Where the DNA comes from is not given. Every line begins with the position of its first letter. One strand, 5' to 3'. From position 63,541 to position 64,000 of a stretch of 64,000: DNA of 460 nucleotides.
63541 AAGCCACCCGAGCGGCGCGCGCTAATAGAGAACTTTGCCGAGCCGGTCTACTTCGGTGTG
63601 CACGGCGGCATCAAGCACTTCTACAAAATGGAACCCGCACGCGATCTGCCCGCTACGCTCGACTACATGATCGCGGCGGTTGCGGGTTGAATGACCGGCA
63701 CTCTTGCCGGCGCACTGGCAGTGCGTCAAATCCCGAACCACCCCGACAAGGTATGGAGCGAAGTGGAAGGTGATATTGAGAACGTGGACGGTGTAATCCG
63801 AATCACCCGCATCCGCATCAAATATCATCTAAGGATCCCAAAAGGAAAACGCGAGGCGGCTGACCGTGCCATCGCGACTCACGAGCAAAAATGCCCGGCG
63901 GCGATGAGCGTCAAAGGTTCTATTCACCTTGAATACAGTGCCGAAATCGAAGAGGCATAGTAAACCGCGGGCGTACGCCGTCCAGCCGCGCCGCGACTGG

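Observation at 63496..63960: OsmC-family gene with in-frame TGA exactly at the catalytic cysteine: candidate selenocysteine protein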

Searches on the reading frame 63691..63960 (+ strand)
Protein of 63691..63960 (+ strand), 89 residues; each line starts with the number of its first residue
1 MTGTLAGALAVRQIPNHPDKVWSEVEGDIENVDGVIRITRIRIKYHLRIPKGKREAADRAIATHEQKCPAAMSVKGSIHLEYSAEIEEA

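Call 82: find_encoding_contigs(protein=window:63691-63960:+, flank=10000, max_places=3)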
Protein window:63691-63960:+ (89 aa): 5 contigs read that carry it; 2 places shown.
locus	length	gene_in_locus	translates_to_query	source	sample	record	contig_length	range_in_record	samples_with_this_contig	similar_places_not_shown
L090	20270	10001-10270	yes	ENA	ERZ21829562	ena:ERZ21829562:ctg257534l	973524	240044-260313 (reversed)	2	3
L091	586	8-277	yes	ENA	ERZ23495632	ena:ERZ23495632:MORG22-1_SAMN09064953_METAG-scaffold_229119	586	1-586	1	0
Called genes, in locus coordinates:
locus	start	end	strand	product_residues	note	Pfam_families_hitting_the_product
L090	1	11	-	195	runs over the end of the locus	PF09335:VTT_dom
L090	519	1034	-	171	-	PF00730:HhH-GPD, PF00633:HHH (weak)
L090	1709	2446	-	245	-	PF00149:Metallophos, PF12850:Metallophos_2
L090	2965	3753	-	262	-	PF00149:Metallophos (weak), PF13277:YmdB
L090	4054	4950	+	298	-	PF01261:AP_endonuc_2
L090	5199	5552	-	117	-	PF01592:NifU_N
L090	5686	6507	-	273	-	PF00106:adh_short, PF08659:KR, PF13561:adh_short_C2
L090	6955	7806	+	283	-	PF17848:Zn_ribbon_ACC, PF01039:Carboxyl_trans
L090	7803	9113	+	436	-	PF08245:Mur_ligase_M, PF27239:FOL3_C, PF02875:Mur_ligase_C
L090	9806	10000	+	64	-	-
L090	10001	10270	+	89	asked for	PF02566:OsmC (weak)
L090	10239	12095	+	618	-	PF06314:ADC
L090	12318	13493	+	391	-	PF07992:Pyr_redox_2 (faint), PF00899:ThiF (faint), PF01946:Thi4 (weak), PF00070:Pyr_redox (faint), PF00890:FAD_binding_2, PF01266:DAO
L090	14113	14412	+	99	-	-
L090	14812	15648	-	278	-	-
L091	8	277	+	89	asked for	PF02566:OsmC (weak)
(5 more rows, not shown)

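Call 83: search_protein_representatives(protein=window:63691-63957:+)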
Query: 89 residues. Proteins with E-value up to 0.001 (for the whole library): 293; up to 1e-10: 60; up to 1e-30: 0. The best 150 are listed.
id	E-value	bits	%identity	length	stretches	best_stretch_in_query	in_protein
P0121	8.2e-27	109.1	60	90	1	1-88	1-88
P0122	1.0e-25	105.6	62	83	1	9-88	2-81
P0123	1.6e-25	105.0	60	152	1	2-88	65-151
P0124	1.4e-24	102.0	59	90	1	1-88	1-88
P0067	1.4e-24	102.0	59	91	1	1-88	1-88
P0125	5.5e-23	96.9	55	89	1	1-88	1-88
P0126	1.6e-20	89.0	55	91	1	1-88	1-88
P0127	4.8e-20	87.5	51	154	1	1-88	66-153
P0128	7.1e-20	87.0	54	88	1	1-84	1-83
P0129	2.8e-19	85.1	51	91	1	1-89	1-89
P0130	1.4e-18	82.8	60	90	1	23-89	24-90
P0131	3.9e-18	81.4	47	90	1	1-87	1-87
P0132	6.5e-18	80.7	56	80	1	12-88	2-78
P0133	1.5e-17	79.6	44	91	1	1-88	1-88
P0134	1.8e-17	79.3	54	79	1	11-88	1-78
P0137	2.1e-16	75.9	45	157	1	1-88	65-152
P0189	5.6e-10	55.4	38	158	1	1-88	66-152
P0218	3.6e-08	49.7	40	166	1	2-81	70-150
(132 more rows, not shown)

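Call 86: search_protein_families(library=ncbifam, proteins=[P0123, P0137, P0189, P0218], max_evalue=1)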
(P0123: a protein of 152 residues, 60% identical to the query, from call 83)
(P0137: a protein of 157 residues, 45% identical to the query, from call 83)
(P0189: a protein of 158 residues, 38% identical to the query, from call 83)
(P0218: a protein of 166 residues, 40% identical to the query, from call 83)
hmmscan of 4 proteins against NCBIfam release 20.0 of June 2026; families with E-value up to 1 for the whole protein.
P0123 (152 aa): 3 families
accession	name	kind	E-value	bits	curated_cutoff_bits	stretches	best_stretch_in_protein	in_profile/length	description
TIGR03562.1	osmo_induc_OsmC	subfamily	0.00013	22.1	85.8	1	37-144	30-136/137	OsmC family peroxiredoxin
TIGR03563.1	perox_SACOL1771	subfamily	0.00082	19.3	166.15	1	56-145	47-138/138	SACOL1771 family peroxiredoxin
NF041052.1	OsmC_like_Se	domain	0.098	12.6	95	1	53-148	43-141/144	OsmC-related (seleno)protein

P0137 (157 aa): 6 families
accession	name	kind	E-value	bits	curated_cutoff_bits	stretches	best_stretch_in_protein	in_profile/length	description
TIGR03562.1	osmo_induc_OsmC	subfamily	8e-07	29.2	85.8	1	58-143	50-134/137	OsmC family peroxiredoxin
TIGR03563.1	perox_SACOL1771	subfamily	0.00035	20.5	166.15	1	56-145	46-137/138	SACOL1771 family peroxiredoxin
NF041052.1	OsmC_like_Se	domain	0.00038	20.4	95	1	50-145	39-137/144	OsmC-related (seleno)protein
NF008009.0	PRK10738.1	equivalog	0.019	14.8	138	1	47-152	30-133/134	OsmC family protein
TIGR03561.1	organ_hyd_perox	subfamily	0.023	15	88.85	1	64-145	53-131/134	Ohr family peroxiredoxin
NF041597.1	T3SS_coreg_PtrC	equivalog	0.1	12.2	45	1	83-125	15-51/52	type III secretion system co-regulatory protein PtrC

P0189 (158 aa): 2 families
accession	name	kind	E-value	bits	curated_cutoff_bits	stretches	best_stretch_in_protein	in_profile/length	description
TIGR03562.1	osmo_induc_OsmC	subfamily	1.1e-08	35.2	85.8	1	56-143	47-134/137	OsmC family peroxiredoxin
NF041052.1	OsmC_like_Se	domain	0.007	16.3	95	1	49-145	37-137/144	OsmC-related (seleno)protein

P0218 (166 aa): 1 family
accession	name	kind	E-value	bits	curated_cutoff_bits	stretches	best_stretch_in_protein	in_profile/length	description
NF041052.1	OsmC_like_Se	domain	0.024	14.6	95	1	53-153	38-140/144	OsmC-related (seleno)protein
